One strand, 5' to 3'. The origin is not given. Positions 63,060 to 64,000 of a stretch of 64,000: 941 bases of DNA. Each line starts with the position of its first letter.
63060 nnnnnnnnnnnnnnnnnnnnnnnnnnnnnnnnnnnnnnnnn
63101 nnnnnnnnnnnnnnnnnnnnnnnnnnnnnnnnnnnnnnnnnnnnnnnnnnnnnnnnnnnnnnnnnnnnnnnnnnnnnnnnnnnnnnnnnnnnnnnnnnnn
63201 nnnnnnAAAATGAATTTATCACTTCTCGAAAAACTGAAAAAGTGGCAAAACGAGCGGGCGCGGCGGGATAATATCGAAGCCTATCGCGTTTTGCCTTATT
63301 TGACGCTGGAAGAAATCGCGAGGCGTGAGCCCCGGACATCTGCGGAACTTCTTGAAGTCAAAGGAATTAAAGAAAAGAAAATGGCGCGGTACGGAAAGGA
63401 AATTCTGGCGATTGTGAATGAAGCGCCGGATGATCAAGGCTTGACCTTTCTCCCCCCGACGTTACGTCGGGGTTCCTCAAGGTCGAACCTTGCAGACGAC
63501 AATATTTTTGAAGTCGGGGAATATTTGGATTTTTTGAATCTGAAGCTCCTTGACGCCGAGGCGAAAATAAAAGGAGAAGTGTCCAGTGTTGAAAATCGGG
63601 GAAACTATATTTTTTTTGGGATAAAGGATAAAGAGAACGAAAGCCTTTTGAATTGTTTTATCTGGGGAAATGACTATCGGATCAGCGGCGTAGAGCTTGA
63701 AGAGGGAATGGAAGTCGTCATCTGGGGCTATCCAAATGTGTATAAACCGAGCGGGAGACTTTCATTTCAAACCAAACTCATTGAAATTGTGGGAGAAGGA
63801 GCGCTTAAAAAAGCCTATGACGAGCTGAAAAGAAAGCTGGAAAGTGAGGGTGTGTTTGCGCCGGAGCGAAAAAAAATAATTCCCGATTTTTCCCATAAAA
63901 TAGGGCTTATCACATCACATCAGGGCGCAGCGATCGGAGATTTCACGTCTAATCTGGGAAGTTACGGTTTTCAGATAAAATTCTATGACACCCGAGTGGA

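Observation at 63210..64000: Exonuclease VII large subunit carrying an N-terminal HRDC domain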

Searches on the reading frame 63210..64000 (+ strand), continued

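Call 54: fold_search(model_id=the predicted structure, library=pdb)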
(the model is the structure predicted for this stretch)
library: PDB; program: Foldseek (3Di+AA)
matches with E <= 10: 1462; with E <= 0.001: 235
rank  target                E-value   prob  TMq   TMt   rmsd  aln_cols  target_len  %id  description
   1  8txr_A                5.0e-10  1.00  0.32  0.20  15.8       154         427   27  E. coli ExoVII(H238A) (released 2024-01-31)
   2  8txr_B                6.7e-10  1.00  0.33  0.29  15.8       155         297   27  E. coli ExoVII(H238A) (released 2024-01-31)
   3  8txr_C                7.6e-10  1.00  0.34  0.21  16.2       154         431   27  E. coli ExoVII(H238A) (released 2024-01-31)
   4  9mj5_B                2.4e-06  1.00  0.26  0.32  19.4       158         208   13  Catalytic domain of human DNA polymerase alpha in complex with DNA and RPA (released 2025-02-19)
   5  9dow_A                3.9e-06  1.00  0.28  0.15   2.2        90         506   19  h-LysRS bound to unmodified tRNA-Lys3 (Undocked State, AMP bound) (released 2025-03-12)
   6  6m0t_A                4.4e-06  1.00  0.27  0.15   2.4        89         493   20  Crystal Structure of Lysyl-tRNA Synthetase from Plasmodium falciparum complexed with L-lysine and Cladosporin derivati (released 2021-04-21)
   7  4ycv_D                4.7e-06  1.00  0.27  0.15   2.6        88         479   19  Crystal structure of cladosporin in complex with plasmodium lysyl-tRNA synthetase (released 2015-06-24)
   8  6aqh_A                6.0e-06  1.00  0.26  0.14   2.4        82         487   18  Crystal Structure of Lysyl-tRNA Synthetase from Mycobacterium thermoresistibile complexed with L-lysine and Cladospori (released 2017-08-30)
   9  6aqg_C                6.4e-06  1.00  0.26  0.14   2.5        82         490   18  Crystal Structure of Lysyl-tRNA Synthetase from Mycobacterium ulcerans complexed with L-lysine and Cladosporin (released 2017-08-30)
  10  9jkl                  6.4e-06  1.00  0.29  0.16  10.9       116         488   17  LYSYL-TRNA SYNTHETASE(LysRS) COMPLEXED WITH LYSINE (released 2025-09-10)
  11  4ycw_F                6.8e-06  1.00  0.27  0.14   2.5        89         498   20  Crystal structure of cladosporin in complex with plasmodium like human lysyl-tRNA synthetase mutant (released 2015-06-10)
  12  8sok_B                6.8e-06  1.00  0.25  0.19  17.8       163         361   14  Cryo-EM structure of human CST bound to POT1(ESDL)/TPP1 in the presence of telomeric ssDNA (released 2023-06-07)
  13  6kcn_C                7.2e-06  1.00  0.27  0.15   2.3        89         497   20  Crystal structure of plasmodium lysyl-tRNA synthetase in complex with a cladosporin derivative 4 (released 2020-04-08)
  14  9dpl_B                7.7e-06  1.00  0.27  0.15   2.3        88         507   19  Human LysRS bound to cellular modified tRNA-Lys3 and AIMP2 (released 2025-03-12)
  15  4pg3_A                7.7e-06  1.00  0.27  0.15   2.5        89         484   20  Crystal structure of KRS complexed with inhibitor (released 2014-07-16)
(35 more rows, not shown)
